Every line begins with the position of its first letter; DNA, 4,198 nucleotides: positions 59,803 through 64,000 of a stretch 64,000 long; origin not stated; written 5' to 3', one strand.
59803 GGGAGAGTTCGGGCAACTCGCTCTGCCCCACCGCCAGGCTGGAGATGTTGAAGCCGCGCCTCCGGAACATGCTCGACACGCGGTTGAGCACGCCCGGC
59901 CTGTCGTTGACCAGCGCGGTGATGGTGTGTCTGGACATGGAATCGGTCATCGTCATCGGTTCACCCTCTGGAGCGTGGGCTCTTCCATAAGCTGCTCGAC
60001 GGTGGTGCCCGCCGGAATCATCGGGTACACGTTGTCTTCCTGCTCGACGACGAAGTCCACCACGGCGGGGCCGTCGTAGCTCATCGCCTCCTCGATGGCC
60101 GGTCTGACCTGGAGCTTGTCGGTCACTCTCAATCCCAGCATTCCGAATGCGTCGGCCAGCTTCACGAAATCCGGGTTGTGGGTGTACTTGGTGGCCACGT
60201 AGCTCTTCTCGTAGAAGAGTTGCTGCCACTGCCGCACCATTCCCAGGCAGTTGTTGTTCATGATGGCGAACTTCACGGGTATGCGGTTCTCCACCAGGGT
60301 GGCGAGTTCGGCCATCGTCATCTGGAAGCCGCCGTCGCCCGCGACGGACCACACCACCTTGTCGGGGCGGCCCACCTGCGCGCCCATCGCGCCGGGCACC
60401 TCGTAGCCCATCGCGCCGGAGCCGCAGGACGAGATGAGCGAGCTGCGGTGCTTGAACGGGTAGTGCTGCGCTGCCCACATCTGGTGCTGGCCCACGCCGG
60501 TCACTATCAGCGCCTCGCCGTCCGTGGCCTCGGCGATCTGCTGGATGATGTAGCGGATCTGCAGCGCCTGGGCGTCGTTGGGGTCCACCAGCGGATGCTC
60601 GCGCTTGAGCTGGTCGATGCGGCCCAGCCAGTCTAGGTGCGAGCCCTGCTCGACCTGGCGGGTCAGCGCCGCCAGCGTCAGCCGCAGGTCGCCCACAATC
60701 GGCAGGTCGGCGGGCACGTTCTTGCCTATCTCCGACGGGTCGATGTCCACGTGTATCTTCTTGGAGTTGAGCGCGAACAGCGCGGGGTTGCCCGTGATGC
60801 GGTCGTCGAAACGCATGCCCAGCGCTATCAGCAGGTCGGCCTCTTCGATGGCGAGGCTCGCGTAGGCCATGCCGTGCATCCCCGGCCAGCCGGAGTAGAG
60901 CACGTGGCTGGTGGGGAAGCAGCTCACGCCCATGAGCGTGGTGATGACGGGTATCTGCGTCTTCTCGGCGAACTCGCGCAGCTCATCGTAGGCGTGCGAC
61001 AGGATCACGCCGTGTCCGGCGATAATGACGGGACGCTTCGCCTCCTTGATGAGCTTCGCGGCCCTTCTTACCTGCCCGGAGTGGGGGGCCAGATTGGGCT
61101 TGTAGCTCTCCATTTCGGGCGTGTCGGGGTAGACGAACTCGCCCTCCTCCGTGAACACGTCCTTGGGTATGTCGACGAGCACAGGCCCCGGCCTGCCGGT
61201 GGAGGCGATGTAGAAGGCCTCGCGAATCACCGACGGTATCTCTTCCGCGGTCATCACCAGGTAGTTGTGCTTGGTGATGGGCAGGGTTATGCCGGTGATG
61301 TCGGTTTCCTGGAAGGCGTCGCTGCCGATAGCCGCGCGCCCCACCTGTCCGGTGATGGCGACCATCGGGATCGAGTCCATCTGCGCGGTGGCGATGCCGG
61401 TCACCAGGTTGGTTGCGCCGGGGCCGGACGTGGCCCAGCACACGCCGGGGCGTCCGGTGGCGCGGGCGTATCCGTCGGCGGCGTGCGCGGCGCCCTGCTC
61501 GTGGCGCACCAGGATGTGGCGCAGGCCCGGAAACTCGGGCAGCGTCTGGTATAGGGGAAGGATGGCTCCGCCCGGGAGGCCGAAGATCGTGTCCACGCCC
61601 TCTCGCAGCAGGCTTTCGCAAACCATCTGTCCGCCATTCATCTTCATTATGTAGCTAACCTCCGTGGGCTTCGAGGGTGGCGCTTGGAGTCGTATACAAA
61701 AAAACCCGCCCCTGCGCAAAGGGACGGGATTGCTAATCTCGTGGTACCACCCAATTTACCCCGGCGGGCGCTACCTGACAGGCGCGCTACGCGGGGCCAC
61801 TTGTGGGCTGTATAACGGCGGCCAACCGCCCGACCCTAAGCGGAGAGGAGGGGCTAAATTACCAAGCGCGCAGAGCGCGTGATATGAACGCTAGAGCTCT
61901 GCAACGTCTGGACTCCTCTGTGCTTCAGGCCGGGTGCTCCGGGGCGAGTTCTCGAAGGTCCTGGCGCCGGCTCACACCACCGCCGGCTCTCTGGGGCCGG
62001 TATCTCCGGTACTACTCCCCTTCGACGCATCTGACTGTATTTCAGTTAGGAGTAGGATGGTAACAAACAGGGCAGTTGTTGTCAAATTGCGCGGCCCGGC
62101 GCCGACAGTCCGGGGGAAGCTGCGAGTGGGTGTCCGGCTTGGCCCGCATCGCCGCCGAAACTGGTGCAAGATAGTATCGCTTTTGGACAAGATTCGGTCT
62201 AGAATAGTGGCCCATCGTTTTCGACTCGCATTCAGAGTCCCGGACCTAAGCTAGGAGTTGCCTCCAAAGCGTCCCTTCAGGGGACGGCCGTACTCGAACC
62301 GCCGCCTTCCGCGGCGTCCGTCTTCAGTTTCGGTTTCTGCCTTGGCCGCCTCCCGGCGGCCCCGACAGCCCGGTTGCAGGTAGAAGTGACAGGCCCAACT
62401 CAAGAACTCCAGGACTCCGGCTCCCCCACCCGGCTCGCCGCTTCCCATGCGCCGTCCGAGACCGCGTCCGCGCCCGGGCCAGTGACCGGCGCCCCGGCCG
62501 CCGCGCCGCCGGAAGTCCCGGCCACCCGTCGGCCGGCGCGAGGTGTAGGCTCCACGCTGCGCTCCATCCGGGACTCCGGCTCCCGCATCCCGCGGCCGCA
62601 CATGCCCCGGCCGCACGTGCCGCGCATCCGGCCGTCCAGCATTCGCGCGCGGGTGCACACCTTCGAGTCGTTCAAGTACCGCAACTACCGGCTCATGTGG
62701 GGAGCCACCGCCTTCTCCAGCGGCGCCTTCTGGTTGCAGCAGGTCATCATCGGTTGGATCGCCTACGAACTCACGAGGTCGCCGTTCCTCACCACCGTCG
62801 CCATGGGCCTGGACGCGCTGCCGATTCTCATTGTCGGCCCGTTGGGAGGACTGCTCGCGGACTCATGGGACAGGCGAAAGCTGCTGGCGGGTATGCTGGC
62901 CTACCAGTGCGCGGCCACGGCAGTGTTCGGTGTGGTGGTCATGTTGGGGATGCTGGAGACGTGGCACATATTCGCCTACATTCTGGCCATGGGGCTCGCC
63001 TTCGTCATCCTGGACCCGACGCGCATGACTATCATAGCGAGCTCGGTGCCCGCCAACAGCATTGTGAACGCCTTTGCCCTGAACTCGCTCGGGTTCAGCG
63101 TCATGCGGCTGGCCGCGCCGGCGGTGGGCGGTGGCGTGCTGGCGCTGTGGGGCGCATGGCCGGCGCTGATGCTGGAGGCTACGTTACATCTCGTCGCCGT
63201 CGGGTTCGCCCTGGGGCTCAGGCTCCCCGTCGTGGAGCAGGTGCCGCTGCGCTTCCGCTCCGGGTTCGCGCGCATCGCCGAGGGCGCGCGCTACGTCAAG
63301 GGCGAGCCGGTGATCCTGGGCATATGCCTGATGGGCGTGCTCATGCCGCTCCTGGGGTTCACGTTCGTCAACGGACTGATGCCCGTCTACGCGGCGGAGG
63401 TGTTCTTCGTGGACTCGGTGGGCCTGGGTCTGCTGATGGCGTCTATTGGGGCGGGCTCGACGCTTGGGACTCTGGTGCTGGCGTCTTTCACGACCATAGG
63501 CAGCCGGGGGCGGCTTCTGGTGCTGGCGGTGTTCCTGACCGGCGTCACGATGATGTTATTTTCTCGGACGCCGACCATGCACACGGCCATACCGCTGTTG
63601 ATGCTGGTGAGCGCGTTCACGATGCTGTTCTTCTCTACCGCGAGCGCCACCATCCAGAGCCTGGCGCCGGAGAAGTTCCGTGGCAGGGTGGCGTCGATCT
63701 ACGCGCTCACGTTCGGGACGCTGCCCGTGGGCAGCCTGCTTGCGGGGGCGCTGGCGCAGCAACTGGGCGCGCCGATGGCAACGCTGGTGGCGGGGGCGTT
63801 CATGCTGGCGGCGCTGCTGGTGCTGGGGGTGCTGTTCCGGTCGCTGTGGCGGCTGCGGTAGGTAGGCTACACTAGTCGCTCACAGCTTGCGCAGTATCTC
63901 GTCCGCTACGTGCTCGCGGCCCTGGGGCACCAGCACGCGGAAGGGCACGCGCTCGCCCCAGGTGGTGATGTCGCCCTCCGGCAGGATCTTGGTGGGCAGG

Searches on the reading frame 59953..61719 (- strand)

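Call 35: search_protein_families(library=pfam, proteins=[window:59953-61719:-], max_evalue=0.00001)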
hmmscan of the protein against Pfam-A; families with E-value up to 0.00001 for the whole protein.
window:59953-61719:- (588 aa): 3 families
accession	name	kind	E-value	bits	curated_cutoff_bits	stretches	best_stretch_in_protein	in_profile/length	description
PF02775.26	TPP_enzyme_C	-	1.9e-53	180.8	21.9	1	408-556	1-151/151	Thiamine pyrophosphate enzyme, C-terminal TPP binding domain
PF00205.28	TPP_enzyme_M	-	8e-50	168.5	30.4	1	217-352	1-137/137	Thiamine pyrophosphate enzyme, central domain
PF02776.23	TPP_enzyme_N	-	7.6e-42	142.3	26.8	1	27-143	1-118/119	Thiamine pyrophosphate enzyme, N-terminal TPP binding domain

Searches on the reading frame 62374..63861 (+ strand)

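Call 35: search_protein_families(library=pfam, proteins=[window:62374-63861:+], max_evalue=0.00001)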
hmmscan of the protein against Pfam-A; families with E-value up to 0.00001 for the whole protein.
window:62374-63861:+ (495 aa): 2 families
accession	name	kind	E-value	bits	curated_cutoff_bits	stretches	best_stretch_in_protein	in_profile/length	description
PF05977.19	MFS_3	-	5.5e-45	154.2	27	1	96-484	3-390/524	Transmembrane secretion effector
PF07690.21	MFS_1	-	9.3e-21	74.5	33.4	1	109-448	2-339/347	Major Facilitator Superfamily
